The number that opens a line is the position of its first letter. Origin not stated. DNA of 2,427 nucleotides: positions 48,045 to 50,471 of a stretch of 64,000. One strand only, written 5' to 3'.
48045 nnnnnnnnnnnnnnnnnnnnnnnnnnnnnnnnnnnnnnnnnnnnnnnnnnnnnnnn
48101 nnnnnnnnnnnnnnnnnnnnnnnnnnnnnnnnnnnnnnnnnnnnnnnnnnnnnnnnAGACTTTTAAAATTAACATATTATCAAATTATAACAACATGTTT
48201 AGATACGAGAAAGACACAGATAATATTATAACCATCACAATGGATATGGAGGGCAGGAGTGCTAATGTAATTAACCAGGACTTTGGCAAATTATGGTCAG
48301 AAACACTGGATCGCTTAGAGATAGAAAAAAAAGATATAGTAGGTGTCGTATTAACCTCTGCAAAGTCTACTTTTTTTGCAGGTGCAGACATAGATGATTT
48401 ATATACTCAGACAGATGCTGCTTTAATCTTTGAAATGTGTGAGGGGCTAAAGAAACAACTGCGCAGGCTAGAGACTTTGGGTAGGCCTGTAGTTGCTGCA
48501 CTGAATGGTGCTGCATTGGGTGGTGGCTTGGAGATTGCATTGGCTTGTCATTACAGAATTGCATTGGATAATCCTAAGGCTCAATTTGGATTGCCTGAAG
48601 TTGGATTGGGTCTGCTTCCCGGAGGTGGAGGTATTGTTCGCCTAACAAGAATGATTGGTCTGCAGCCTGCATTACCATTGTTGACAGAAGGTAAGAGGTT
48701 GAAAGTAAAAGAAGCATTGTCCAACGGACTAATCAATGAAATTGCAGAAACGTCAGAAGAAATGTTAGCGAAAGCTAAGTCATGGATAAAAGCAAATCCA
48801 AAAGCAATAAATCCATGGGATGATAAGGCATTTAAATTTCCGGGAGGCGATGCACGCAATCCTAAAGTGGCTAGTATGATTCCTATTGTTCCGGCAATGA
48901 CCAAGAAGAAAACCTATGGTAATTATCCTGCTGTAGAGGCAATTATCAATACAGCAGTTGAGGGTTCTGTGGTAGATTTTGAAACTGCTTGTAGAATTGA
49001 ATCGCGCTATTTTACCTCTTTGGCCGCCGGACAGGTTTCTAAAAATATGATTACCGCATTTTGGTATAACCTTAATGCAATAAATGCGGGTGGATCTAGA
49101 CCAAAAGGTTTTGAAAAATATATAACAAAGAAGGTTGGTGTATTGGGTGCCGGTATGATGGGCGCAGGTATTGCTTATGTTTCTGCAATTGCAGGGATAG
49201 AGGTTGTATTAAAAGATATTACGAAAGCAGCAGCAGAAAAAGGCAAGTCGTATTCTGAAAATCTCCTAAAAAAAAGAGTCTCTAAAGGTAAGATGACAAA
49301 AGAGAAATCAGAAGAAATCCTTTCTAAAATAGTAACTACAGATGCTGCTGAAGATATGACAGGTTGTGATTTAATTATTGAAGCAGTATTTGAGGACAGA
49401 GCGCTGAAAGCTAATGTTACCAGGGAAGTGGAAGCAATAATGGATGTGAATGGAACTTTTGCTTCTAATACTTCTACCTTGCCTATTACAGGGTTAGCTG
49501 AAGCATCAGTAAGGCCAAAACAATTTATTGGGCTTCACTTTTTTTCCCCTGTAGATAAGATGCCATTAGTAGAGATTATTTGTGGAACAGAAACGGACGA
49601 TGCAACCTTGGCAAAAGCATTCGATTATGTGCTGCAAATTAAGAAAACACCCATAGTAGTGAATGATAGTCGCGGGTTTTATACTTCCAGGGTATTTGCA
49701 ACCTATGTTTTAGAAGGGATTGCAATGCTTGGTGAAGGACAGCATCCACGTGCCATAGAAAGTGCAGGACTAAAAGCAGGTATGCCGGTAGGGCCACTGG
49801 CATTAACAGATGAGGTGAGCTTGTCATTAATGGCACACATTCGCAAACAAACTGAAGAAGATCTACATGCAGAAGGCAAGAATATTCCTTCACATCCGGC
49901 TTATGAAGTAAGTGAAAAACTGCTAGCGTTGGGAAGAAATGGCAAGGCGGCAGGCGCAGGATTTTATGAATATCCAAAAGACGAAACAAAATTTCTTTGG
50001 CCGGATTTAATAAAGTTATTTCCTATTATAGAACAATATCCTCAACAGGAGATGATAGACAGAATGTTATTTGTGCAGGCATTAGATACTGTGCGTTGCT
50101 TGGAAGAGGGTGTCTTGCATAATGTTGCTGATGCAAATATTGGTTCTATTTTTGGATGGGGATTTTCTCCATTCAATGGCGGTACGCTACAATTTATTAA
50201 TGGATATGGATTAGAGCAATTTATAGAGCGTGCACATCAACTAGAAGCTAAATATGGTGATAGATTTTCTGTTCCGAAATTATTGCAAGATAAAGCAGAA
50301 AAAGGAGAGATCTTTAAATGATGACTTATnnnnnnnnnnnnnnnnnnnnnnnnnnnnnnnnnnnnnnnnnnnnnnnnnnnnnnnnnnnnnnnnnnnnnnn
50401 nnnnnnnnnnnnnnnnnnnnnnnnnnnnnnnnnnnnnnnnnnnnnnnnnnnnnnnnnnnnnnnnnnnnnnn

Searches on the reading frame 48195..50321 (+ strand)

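Call 65: search_protein_families(library=pfam, proteins=[window:48195-50321:+], max_evalue=0.00001)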
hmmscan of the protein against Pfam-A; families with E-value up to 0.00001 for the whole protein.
window:48195-50321:+ (708 aa): 4 families
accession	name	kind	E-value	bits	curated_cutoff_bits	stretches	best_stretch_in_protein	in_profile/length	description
PF02737.24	3HCDH_N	-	5.8e-59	199.5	22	1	313-491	1-179/180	3-hydroxyacyl-CoA dehydrogenase, NAD binding domain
PF00378.25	ECH_1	-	5.6e-32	111.5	27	1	9-199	4-188/251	Enoyl-CoA hydratase/isomerase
PF00725.27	3HCDH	-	8.9e-20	71.5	22.1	1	494-593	1-97/97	3-hydroxyacyl-CoA dehydrogenase, C-terminal domain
PF16113.10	ECH_2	-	2.4e-17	63.9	27.2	1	21-188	10-176/335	Enoyl-CoA hydratase/isomerase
